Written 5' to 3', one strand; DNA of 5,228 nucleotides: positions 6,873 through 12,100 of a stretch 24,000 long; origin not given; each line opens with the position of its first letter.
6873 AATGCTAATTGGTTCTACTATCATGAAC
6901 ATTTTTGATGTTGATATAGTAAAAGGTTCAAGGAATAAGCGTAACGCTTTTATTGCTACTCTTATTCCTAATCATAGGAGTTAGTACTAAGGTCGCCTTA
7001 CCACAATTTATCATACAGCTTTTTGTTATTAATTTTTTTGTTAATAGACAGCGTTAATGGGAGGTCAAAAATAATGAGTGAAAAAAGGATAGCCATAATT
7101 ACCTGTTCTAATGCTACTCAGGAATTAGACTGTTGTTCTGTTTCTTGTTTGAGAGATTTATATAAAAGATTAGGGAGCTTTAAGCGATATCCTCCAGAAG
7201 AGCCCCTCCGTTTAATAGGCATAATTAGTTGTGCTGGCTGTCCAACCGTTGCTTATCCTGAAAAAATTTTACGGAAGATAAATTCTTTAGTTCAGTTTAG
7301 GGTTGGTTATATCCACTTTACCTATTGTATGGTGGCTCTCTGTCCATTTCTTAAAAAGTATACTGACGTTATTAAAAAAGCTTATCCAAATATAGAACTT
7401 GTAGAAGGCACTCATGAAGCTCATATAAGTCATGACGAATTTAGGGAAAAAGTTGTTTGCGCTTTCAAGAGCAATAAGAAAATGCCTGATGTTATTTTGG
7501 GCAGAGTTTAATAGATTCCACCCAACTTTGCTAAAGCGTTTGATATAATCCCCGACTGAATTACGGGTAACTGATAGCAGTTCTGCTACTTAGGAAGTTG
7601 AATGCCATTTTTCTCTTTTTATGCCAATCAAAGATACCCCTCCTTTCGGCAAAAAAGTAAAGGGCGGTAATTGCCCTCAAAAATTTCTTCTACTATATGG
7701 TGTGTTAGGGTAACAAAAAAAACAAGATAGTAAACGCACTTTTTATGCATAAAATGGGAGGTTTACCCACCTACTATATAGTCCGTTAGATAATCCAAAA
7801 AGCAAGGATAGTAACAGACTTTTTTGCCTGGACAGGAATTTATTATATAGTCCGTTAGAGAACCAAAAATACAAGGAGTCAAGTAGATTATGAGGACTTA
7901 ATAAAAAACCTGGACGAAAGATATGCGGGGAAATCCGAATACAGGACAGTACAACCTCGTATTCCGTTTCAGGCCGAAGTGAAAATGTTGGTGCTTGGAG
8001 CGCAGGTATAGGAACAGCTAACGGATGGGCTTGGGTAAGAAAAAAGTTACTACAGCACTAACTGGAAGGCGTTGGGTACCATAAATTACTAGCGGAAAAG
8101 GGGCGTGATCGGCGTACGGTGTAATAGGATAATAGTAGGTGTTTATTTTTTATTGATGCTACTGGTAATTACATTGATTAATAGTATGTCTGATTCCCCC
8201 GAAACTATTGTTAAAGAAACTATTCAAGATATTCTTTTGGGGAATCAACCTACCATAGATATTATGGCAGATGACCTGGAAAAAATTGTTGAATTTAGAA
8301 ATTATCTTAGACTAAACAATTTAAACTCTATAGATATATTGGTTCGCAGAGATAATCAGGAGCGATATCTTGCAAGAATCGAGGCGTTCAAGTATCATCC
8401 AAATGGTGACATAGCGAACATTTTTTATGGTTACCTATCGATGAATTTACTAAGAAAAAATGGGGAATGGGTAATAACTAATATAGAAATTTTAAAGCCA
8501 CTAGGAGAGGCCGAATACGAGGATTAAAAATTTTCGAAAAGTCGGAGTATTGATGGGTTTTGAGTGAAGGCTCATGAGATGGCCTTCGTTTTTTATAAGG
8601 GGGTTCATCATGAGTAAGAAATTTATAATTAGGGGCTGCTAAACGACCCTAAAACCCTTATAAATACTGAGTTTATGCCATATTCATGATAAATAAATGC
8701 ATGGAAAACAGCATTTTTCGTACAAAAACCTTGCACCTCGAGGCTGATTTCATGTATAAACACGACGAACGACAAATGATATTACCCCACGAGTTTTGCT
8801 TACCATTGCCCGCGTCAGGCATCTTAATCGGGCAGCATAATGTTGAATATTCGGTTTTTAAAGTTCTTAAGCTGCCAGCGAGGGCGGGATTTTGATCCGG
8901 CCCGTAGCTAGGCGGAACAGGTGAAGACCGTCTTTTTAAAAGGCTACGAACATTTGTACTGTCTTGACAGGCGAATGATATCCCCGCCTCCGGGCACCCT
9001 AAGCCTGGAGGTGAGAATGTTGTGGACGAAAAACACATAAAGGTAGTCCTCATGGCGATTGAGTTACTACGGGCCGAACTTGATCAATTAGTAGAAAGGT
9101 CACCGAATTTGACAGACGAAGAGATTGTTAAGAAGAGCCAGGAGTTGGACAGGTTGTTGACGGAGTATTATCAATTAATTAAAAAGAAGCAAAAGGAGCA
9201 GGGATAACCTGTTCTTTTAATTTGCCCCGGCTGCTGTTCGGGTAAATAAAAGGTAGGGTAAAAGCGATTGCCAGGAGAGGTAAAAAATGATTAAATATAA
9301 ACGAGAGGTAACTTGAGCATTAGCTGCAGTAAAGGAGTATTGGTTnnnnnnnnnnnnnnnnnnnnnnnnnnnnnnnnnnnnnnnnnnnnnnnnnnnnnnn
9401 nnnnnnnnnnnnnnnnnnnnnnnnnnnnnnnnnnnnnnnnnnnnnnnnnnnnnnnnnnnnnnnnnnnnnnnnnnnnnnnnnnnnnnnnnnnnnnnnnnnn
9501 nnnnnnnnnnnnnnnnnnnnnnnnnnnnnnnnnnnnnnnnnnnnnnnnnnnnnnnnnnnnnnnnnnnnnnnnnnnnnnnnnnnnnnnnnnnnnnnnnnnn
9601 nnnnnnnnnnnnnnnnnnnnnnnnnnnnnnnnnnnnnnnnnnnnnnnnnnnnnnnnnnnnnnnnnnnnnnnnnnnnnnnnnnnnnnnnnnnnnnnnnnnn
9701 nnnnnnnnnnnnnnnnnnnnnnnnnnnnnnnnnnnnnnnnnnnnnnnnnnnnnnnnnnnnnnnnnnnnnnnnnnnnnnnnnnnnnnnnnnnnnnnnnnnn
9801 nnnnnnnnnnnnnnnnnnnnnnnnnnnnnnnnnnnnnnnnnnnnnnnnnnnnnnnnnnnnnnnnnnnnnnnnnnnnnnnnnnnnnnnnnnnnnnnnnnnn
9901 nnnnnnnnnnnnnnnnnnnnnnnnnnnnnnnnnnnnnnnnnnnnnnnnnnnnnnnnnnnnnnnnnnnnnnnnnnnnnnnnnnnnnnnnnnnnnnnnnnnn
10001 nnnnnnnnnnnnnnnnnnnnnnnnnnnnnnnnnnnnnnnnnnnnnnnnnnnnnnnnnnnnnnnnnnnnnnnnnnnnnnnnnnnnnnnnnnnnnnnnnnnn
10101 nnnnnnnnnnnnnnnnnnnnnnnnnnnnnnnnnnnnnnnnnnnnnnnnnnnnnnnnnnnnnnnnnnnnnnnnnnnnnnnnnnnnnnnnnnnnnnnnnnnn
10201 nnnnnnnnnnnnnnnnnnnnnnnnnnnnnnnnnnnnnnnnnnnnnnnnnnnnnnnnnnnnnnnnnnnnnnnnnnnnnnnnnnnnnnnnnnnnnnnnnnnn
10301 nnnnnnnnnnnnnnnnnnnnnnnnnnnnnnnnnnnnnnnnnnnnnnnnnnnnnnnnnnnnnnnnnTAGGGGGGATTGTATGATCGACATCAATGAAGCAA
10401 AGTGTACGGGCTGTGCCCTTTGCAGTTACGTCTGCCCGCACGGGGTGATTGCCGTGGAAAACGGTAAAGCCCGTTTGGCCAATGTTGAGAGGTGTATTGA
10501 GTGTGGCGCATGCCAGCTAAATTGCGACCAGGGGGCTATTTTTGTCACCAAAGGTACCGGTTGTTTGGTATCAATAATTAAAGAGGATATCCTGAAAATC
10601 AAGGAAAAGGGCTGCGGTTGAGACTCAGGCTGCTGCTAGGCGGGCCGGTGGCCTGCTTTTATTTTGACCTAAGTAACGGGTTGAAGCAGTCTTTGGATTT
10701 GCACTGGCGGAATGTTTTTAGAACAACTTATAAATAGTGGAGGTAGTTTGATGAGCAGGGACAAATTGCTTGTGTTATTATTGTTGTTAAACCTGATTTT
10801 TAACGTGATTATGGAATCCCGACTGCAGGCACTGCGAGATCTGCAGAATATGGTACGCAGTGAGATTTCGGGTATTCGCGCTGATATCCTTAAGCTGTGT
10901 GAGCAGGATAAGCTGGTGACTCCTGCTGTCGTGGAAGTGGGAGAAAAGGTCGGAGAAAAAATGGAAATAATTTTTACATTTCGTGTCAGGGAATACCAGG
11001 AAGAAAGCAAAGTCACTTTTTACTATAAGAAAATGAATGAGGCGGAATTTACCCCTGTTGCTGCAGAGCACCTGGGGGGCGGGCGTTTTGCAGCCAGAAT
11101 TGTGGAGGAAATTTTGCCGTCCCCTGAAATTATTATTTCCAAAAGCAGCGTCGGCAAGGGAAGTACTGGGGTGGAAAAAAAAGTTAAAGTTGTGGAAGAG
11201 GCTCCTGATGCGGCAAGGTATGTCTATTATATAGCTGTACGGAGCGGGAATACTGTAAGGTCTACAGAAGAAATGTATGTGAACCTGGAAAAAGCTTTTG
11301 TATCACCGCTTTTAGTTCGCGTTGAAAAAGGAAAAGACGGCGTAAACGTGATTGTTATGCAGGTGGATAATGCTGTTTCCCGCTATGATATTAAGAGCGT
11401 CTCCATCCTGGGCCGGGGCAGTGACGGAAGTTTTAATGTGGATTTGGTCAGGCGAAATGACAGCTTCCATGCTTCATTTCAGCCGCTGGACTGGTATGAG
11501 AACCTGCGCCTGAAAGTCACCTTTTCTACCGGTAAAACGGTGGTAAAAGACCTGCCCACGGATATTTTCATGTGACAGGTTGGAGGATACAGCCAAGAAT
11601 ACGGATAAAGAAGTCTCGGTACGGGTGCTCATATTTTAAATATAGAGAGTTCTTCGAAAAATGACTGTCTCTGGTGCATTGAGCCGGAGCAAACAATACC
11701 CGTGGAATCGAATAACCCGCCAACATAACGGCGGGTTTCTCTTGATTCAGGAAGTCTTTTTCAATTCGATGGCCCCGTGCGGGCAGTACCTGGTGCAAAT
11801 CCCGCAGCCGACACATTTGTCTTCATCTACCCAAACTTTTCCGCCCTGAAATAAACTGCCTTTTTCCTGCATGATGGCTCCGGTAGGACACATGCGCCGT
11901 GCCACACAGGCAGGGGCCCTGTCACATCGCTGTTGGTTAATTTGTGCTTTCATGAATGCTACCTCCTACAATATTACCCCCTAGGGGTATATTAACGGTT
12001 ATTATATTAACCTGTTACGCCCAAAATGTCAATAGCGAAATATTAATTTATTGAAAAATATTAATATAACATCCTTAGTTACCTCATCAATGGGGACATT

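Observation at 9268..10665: Self-contained hgcAB-like operon with a non-canonical Ser-Ser cap helix and single-Cys HgcB tail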

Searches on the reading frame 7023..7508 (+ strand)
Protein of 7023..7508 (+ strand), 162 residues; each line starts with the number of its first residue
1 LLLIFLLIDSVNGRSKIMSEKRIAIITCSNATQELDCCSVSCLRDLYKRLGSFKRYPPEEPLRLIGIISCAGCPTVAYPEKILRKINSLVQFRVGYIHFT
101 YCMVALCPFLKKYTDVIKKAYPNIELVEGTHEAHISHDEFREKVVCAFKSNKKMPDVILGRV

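Call 14: search_protein_families(library=pfam, proteins=[window:7023-7508:+], max_evalue=0.001)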
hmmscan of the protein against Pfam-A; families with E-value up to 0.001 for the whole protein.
window:7023-7508:+ (162 aa): 1 family
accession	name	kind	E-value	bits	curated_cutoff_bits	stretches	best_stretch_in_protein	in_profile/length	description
PF08821.16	CGGC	-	3.2e-20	72.7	27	1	22-131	1-106/106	CGGC domain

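Call 25: search_protein_families(library=ncbifam, proteins=[window:7023-7508:+], max_evalue=0.001)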
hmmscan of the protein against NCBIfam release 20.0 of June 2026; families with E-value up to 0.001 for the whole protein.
window:7023-7508:+ (162 aa): 0 families

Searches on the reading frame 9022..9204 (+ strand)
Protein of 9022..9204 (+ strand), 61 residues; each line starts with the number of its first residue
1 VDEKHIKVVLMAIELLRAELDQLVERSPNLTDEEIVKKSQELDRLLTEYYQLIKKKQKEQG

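Call 14: search_protein_families(library=pfam, proteins=[window:9022-9204:+], max_evalue=0.001)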
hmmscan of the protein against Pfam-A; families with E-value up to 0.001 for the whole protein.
window:9022-9204:+ (61 aa): 1 family
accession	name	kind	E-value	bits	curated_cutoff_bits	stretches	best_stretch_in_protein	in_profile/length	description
PF09388.15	SpoOE-like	-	1.2e-13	51.2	23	1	12-51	4-42/42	Spo0E like sporulation regulatory protein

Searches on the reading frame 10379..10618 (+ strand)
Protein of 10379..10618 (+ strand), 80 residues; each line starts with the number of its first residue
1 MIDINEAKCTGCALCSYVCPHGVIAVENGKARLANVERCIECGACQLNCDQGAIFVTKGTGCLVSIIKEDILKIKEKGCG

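Call 3: search_protein_families(library=ncbifam, proteins=[window:10379-10618:+], max_evalue=0.01)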
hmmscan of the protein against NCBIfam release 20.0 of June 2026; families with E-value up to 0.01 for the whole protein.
window:10379-10618:+ (80 aa): 65 families (the best 25 are shown)
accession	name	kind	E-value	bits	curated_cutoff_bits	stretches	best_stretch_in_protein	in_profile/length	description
NF040864.1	HgcB_ferredoxin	equivalog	2.1e-22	78.7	99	1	3-76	10-83/93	mercury methylation ferredoxin HgcB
NF043039.1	HgcAB_like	equivalog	1.8e-12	47.5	285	1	2-54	295-349/350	HgcAB-like fusion protein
NF040770.1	hetero_SS_HdrA2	exception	2.3e-09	35.9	1100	1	4-61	574-630/777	CoB-CoM heterodisulfide reductase HdrA2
NF038196.1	ferrodoxin_EFR1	subfamily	9.8e-09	35.6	75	1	7-59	184-234/242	EFR1 family ferrodoxin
NF007205.0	PRK09626.1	equivalog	3.7e-08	33.3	93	1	4-59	14-76/105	2-oxoglutarate-acceptor oxidoreductase subunit OorD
TIGR02179.1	PorD_KorD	subfamily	1.1e-07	31.8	60.05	1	4-56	22-74/78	2-oxoacid:acceptor oxidoreductase, delta subunit, pyruvate/2-ketoisovalerate family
TIGR02700.1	flavo_MJ0208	hypoth_equivalog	1.4e-07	31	251.35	1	4-65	145-205/234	dihydromethanopterin reductase (acceptor)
NF058577.1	FdxA_fam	equivalog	1.7e-07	31.3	65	2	7-53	7-52/52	4Fe-4S ferredoxin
TIGR03294.1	FrhG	equivalog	1.8e-07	31.1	245.5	1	4-51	171-217/228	coenzyme F420 hydrogenase subunit gamma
NF006221.0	PRK08348.1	subfamily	4.1e-07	29.8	124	1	2-57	39-95/136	NADH-plastoquinone oxidoreductase subunit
NF045874.1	Vhu_polyferre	exception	4.7e-07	28.9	600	1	8-57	129-177/381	F420-non-reducing hydrogenase associated-polyferredoxin VhuB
NF040684.1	PorD_Arch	equivalog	1.2e-06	28.6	120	1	5-56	30-81/85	pyruvate synthase subunit PorD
TIGR01971.1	NuoI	subfamily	1.5e-06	27.8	113.05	1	5-58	40-102/121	NADH-quinone oxidoreductase, chain I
NF009053.0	PRK12387.1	subfamily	1.8e-06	27.9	204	1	5-72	36-107/180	formate hydrogenlyase complex iron-sulfur subunit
TIGR04395.1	cutC_activ_rSAM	equivalog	4e-06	26.3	360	1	5-79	52-131/309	choline TMA-lyase-activating enzyme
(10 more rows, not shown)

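Call 4: search_protein_families(library=pfam, proteins=[window:10379-10618:+], max_evalue=0.01)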
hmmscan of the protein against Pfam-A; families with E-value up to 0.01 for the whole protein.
window:10379-10618:+ (80 aa): 14 families
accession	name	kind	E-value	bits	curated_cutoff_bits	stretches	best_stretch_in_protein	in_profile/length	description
PF00037.32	Fer4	-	1.5e-09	37.7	21.1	2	3-24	2-23/24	4Fe-4S binding domain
PF13187.11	Fer4_9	-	2.3e-09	37.5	27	1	8-54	1-52/52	4Fe-4S dicluster domain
PF13237.11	Fer4_10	-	3.7e-09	36.8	25.5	1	2-49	2-52/53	4Fe-4S dicluster domain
PF12837.12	Fer4_6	-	5.3e-09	36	25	1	2-24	2-24/24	4Fe-4S binding domain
PF12838.12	Fer4_7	-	1.7e-08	35.2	27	2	3-23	32-52/52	4Fe-4S dicluster domain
PF12797.12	Fer4_2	-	2.8e-07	30.5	24.5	2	3-20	4-21/22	4Fe-4S binding domain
PF14697.11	Fer4_21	-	6.1e-07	29.9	35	1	2-24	34-57/59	4Fe-4S dicluster domain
PF13183.11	Fer4_8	-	9.4e-07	29.7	27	1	36-50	2-16/68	4Fe-4S dicluster domain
PF13534.11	Fer4_17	-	1.5e-05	25.8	22.2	0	8-23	45-60/61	4Fe-4S dicluster domain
PF13484.11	Fer4_16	-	0.00022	22.4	30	1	8-27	1-20/66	4Fe-4S double cluster binding domain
PF13459.11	Fer4_15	-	0.00043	21.4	22.4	1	3-34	2-33/66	4Fe-4S single cluster domain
PF12798.12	Fer4_3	-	0.0018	19.4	27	0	9-22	1-14/15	4Fe-4S binding domain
PF12800.12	Fer4_4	-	0.0029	18.3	24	0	7-20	2-15/17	4Fe-4S binding domain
PF25160.1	LdpA_Fe-S-bd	-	0.0029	17.8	27.6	1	3-26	22-45/49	LdpA Fe-S cluster-binding domain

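Call 72: find_related_loci(query=A2, collection=metagenome_contigs, flank=1500)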
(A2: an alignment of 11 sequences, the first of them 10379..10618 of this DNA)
Query A2 (80 aa) in metagenome_contigs; peptide patterns used: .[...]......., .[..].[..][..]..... (x = any residue, [..] = any of these).
600 stretches matched a pattern (row limit reached: there are more); 563 encode a relative of the query (tblastn E <= 1e-3); the best 80 are kept; 80 distinct loci.
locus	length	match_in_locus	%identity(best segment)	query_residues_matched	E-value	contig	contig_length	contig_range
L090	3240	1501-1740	79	1-80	4e-40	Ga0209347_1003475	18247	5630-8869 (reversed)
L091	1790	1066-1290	69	1-75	1e-30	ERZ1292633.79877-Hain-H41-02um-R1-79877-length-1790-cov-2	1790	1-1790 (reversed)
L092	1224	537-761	60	1-75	5e-30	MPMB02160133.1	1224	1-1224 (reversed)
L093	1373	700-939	61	1-80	4e-29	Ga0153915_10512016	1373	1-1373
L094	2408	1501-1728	63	1-76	7e-29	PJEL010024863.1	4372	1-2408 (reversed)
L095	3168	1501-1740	59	1-80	4e-28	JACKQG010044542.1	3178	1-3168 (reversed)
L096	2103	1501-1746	62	1-80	1e-26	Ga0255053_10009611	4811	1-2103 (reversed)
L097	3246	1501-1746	62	1-80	1e-26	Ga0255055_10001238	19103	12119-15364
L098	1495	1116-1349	62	1-78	1e-26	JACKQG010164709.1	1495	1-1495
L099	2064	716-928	62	1-71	7e-26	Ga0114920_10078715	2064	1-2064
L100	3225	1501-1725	61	1-75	8e-26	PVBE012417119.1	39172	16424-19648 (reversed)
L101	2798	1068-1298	58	1-77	2e-24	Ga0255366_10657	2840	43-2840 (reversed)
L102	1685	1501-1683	52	2-62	1e-22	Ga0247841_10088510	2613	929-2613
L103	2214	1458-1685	55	1-76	2e-21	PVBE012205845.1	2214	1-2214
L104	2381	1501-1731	50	2-79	3e-21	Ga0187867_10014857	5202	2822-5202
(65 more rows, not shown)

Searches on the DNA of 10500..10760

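Call 80: search_rna_families(source=window, start=10500, end=10760, threshold=evalue, max_evalue=10, show_alignments=3)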
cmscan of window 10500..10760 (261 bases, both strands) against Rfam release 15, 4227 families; matches with E-value up to 10: 1.
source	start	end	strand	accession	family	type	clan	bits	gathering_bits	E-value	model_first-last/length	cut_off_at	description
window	10559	10661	+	RF02875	AS-pc01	Gene; antisense;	-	14.5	79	3.6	1-99/99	no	Antisense to pHK01_035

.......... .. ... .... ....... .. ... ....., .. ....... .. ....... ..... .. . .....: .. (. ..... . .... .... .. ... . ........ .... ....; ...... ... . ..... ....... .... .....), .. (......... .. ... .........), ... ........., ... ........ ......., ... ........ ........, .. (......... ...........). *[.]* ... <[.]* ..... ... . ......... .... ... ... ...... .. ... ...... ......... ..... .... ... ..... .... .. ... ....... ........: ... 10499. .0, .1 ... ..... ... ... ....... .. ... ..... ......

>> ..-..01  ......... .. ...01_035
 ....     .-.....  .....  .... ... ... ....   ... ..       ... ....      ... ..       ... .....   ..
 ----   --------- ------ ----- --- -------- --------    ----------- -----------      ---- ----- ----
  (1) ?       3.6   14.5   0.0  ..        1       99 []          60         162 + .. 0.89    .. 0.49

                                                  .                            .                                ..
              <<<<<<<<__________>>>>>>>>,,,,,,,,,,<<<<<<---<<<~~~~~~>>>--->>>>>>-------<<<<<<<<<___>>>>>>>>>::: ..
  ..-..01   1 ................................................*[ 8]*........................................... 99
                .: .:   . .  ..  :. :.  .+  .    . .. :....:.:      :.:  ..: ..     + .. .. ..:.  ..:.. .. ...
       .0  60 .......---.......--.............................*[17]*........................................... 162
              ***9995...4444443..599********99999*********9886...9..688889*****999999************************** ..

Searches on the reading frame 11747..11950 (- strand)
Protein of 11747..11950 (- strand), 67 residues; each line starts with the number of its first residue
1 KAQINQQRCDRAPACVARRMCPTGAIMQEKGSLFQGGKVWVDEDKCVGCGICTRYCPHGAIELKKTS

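Call 14: search_protein_families(library=pfam, proteins=[window:11747-11950:-], max_evalue=0.001)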
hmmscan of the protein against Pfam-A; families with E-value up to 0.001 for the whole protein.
window:11747-11950:- (67 aa): 9 families
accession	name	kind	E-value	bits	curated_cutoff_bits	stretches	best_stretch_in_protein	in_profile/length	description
PF00037.32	Fer4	-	1.6e-11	43.9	21.1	1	39-62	1-24/24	4Fe-4S binding domain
PF12837.12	Fer4_6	-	1.7e-09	37.6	25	1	41-61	4-24/24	4Fe-4S binding domain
PF12838.12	Fer4_7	-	1.6e-08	35.3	27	1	8-60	1-52/52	4Fe-4S dicluster domain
PF12797.12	Fer4_2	-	6.2e-08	32.5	24.5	1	38-57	2-21/22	4Fe-4S binding domain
PF25160.1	LdpA_Fe-S-bd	-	3.3e-07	30.4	27.6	1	18-64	10-46/49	LdpA Fe-S cluster-binding domain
PF13237.11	Fer4_10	-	4.1e-07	30.3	25.5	1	38-61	1-26/53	4Fe-4S dicluster domain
PF14697.11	Fer4_21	-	1.3e-06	28.8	35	1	2-63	1-59/59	4Fe-4S dicluster domain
PF13187.11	Fer4_9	-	1.7e-06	28.3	27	1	14-61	7-52/52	4Fe-4S dicluster domain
PF13484.11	Fer4_16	-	2.3e-05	25.5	30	1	45-64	1-20/66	4Fe-4S double cluster binding domain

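Call 25: search_protein_families(library=ncbifam, proteins=[window:11747-11950:-], max_evalue=0.001)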
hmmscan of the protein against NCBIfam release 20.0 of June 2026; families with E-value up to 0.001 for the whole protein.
window:11747-11950:- (67 aa): 70 families (the best 25 are shown)
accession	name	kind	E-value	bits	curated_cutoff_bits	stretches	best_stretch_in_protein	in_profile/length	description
TIGR02951.1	DMSO_dmsB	equivalog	5.7e-10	39.5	214.1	1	8-65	66-116/161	DMSO/selenate family reductase complex B subunit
NF042909.1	FMH_DH_FwdF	exception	1.1e-09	37.9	375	1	2-65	94-159/336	tungsten-dependent formylmethanofuran dehydrogenase subunit FwdF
NF007205.0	PRK09626.1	equivalog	2.9e-09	36.9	93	1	36-65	9-38/105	2-oxoglutarate-acceptor oxidoreductase subunit OorD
TIGR02179.1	PorD_KorD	subfamily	5.3e-09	36.1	60.05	1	4-65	22-76/78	2-oxoacid:acceptor oxidoreductase, delta subunit, pyruvate/2-ketoisovalerate family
NF040684.1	PorD_Arch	equivalog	1.6e-08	34.5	120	1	4-65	29-83/85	pyruvate synthase subunit PorD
NF045797.1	DsrO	equivalog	1.6e-08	34.2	200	1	7-61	104-150/235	sulfate reduction electron transfer complex DsrMKJOP subunit DsrO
TIGR02700.1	flavo_MJ0208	hypoth_equivalog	2.9e-08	33.3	251.35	1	3-62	144-195/234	dihydromethanopterin reductase (acceptor)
TIGR03287.1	methan_mark_16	hypoth_equivalog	3.3e-08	32.4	363.95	1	3-64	298-350/391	methanogenesis marker 16 metalloprotein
TIGR03149.1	cyt_nit_nrfC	equivalog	4.2e-08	32.8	377.6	1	6-58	94-139/225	cytochrome c nitrite reductase Fe-S protein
NF005503.0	PRK07118.1-2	equivalog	7.4e-08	32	252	1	19-65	148-188/292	RnfABCDGE type electron transport complex subunit B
NF041778.1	hetero_SS_HdrA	equivalog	8.6e-08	30.5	1400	1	2-64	582-636/771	ferredoxin:CoB-CoM heterodisulfide reductase subunit HdrA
TIGR04105.1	FeFe_hydrog_B1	subfamily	1.5e-07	30.5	450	1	18-62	167-206/462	monomeric [FeFe] hydrogenase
NF041715.1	arsenate_red_ArrB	equivalog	2.3e-07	30.6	450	1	8-66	59-109/233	arsenate respiratory reductase iron-sulfur subunit ArrB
NF038196.1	ferrodoxin_EFR1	subfamily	3.4e-07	30.6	75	1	38-65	179-205/242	EFR1 family ferrodoxin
NF058577.1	FdxA_fam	equivalog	3.6e-07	30.3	65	1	8-60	8-52/52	4Fe-4S ferredoxin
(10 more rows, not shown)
